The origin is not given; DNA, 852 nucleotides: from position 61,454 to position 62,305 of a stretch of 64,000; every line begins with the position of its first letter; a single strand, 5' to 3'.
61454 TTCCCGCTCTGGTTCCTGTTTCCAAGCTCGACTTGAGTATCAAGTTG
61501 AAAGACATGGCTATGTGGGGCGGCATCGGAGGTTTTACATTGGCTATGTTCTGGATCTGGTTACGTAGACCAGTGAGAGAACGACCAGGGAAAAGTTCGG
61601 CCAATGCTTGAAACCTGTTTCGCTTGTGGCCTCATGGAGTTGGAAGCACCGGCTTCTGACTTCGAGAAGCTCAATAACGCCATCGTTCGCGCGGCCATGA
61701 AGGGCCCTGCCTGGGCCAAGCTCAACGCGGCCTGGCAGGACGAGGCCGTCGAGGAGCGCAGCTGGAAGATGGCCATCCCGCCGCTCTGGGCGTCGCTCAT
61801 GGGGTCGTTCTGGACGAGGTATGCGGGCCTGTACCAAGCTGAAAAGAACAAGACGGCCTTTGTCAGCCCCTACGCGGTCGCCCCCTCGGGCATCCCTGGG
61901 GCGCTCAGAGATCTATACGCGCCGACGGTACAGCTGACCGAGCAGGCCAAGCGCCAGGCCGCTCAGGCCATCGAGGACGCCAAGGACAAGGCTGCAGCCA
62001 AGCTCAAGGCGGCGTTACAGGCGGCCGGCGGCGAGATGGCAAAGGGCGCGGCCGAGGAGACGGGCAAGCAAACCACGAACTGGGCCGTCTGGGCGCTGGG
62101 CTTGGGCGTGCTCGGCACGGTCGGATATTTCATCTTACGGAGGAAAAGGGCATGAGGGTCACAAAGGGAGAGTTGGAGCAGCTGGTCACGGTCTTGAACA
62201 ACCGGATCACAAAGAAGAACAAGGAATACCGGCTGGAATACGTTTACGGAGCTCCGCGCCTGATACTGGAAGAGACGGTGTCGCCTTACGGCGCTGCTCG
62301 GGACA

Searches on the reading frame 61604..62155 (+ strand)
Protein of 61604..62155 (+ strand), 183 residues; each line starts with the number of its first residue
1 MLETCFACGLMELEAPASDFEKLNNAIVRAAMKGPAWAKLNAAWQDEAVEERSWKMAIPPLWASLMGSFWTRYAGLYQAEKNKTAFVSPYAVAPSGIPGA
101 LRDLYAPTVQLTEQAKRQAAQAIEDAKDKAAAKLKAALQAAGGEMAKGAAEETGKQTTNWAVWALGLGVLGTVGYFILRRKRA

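Call 10: search_protein_families(library=pfam, proteins=[window:61604-62155:+], max_evalue=0.01)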
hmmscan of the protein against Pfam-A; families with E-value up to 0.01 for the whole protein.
window:61604-62155:+ (183 aa): 0 families

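Call 43: find_encoding_contigs(protein=window:61604-62155:+, flank=10000, max_places=3)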
Protein window:61604-62155:+ (183 aa): 4 contigs read that carry it; 3 places shown.
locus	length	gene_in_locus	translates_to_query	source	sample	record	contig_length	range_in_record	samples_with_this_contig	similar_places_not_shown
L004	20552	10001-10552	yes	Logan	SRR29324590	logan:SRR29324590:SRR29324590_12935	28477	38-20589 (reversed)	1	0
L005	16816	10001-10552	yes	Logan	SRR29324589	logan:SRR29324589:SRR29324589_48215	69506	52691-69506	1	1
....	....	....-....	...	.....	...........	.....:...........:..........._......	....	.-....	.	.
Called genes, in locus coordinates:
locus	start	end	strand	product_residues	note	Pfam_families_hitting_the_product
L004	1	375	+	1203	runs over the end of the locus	-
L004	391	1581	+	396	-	-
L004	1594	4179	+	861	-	-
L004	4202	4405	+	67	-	-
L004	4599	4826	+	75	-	-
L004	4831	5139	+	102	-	-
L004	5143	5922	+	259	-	-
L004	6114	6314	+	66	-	-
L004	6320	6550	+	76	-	-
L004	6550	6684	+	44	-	-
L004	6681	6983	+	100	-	-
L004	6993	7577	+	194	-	-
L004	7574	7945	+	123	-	-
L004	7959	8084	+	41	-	-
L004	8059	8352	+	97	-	-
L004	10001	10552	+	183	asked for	-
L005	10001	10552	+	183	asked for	-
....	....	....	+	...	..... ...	-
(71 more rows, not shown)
